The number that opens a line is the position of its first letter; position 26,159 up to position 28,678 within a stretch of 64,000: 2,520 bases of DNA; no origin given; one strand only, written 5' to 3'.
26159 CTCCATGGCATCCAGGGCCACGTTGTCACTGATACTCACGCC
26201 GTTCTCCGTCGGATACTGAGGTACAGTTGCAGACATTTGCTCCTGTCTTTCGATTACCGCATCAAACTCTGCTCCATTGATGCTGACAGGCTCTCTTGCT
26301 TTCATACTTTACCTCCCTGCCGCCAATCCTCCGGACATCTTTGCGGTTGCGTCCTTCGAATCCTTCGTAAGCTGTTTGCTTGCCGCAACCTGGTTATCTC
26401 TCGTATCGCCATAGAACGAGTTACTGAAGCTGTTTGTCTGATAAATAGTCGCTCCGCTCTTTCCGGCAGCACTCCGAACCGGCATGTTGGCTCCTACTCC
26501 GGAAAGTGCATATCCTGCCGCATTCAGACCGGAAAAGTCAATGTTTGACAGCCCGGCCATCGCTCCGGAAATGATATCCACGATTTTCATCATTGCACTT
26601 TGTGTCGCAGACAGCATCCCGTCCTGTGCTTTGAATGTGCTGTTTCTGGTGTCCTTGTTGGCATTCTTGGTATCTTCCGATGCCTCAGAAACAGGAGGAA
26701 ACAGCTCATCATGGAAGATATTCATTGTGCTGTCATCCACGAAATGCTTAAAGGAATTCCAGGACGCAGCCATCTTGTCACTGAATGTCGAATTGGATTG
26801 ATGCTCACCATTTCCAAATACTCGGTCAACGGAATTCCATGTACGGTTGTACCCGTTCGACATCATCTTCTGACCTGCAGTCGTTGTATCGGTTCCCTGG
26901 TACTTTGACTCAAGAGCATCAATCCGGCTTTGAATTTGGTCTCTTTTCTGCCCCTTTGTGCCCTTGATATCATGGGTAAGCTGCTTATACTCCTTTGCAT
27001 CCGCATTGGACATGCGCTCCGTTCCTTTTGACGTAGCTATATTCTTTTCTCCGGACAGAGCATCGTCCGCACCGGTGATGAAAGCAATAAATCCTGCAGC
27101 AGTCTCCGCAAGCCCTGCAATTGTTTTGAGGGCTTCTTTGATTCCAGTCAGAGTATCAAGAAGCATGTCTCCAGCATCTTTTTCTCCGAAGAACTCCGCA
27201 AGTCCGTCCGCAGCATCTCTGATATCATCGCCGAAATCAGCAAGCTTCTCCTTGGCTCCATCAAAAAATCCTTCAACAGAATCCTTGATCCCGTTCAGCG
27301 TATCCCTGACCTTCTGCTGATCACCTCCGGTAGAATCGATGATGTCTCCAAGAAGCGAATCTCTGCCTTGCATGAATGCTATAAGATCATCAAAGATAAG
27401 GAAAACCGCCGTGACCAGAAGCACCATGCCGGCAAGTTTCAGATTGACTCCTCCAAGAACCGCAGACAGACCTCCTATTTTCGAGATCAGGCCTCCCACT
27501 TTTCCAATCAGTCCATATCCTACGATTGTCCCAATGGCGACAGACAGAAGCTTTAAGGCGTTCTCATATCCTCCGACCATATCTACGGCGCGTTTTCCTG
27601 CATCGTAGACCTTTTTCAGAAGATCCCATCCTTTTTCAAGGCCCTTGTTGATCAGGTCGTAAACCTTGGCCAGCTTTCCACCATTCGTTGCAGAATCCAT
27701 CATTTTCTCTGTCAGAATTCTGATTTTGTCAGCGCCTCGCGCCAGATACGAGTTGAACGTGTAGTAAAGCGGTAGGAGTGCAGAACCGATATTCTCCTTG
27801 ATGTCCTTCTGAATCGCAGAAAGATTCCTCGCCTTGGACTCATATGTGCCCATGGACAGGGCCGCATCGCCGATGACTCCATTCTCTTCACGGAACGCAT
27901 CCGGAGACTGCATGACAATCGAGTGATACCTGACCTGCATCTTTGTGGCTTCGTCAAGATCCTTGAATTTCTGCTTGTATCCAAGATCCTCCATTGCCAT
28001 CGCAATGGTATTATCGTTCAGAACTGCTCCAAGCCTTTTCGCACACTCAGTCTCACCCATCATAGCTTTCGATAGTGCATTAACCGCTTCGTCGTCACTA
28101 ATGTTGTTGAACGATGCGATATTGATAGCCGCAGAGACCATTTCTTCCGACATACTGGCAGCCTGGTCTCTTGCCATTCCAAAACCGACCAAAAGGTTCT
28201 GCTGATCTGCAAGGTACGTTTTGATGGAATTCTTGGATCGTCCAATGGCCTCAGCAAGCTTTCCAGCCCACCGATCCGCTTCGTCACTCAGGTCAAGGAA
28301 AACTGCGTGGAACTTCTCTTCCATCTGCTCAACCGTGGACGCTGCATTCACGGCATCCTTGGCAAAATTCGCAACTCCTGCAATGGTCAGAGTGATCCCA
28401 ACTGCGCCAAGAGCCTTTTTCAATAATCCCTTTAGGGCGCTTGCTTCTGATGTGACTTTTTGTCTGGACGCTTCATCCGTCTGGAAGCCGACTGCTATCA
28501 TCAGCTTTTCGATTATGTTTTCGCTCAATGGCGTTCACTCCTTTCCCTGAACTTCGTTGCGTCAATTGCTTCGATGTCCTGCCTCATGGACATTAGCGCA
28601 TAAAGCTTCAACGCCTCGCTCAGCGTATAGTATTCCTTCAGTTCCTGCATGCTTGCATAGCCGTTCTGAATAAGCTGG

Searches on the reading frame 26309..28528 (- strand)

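Call 12: search_protein_families(library=pfam, proteins=[window:26309-28528:-], max_evalue=0.01)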
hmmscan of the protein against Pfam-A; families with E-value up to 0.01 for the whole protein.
window:26309-28528:- (739 aa): 2 families
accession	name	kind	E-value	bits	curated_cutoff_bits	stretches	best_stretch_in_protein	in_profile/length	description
PF11772.13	EpuA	-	0.0033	17.5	27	0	325-343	7-25/46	DNA-directed RNA polymerase subunit beta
PF03100.22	CcmE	-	0.0041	17.9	24.6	0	161-224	19-77/99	CcmE domain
